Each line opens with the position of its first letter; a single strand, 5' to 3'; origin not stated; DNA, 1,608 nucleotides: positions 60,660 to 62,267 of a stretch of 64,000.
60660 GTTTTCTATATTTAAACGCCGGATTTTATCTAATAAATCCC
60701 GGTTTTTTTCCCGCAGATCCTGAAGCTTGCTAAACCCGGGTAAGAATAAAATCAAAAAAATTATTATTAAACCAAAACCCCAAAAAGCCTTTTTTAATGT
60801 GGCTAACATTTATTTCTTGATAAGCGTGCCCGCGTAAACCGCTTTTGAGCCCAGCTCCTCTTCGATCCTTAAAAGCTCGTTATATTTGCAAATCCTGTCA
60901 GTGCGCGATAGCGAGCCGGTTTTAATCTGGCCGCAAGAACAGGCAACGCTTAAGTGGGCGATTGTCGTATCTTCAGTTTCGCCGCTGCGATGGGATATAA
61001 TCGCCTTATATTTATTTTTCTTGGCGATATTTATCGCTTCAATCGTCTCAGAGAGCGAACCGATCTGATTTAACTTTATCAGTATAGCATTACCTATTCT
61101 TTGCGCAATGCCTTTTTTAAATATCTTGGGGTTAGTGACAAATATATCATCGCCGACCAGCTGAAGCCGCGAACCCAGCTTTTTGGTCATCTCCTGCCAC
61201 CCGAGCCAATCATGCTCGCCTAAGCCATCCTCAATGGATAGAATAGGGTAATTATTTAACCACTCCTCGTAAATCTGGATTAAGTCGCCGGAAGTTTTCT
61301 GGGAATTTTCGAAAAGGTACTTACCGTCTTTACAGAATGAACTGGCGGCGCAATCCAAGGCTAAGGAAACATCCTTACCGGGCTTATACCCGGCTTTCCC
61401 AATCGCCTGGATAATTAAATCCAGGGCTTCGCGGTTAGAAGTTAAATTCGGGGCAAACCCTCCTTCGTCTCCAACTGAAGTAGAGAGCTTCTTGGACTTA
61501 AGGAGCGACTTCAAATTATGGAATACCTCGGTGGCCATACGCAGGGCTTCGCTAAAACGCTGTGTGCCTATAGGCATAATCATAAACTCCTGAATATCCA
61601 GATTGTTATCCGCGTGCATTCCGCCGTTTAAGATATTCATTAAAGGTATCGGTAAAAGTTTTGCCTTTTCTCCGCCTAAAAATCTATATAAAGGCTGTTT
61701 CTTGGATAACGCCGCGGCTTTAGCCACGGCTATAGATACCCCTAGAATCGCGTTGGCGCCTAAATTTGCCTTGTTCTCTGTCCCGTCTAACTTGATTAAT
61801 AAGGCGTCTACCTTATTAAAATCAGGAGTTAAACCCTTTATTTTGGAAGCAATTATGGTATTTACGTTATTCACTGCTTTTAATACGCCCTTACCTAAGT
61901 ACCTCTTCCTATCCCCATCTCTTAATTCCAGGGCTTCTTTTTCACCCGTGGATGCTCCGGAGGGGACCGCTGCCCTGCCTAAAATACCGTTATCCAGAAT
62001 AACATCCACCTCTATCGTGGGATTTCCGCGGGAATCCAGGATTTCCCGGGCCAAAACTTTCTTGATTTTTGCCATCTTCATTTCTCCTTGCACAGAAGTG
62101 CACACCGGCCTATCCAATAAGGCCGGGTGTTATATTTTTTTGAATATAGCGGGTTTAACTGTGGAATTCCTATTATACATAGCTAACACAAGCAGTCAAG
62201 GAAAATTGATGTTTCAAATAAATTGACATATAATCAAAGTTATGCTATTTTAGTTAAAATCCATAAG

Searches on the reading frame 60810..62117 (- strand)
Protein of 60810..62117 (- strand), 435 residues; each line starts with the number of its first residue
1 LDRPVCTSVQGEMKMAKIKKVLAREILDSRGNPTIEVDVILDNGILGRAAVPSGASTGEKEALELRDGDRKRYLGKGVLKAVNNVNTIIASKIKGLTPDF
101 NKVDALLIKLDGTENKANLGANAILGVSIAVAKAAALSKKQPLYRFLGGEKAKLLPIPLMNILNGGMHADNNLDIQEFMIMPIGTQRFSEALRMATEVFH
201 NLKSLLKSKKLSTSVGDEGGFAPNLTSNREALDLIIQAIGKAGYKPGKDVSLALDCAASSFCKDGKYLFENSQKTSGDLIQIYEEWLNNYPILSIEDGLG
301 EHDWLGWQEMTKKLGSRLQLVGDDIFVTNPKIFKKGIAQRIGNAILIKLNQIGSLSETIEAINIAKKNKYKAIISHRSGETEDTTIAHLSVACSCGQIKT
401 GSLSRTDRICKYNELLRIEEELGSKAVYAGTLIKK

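Call 93: search_protein_families(library=pfam, proteins=[window:60810-62117:-], max_evalue=0.001)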
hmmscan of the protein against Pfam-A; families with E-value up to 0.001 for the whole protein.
window:60810-62117:- (435 aa): 3 families
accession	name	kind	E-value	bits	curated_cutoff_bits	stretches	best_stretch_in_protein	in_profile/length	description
PF00113.28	Enolase_C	-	1.8e-122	408.7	21.5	1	154-432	3-291/296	Enolase, C-terminal TIM barrel domain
PF03952.21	Enolase_N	-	6.4e-57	191.8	35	1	18-147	1-131/131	Enolase, N-terminal domain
PF07476.17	MAAL_C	-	1.8e-05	24.5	27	1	309-396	131-219/249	Methylaspartate ammonia-lyase C-terminus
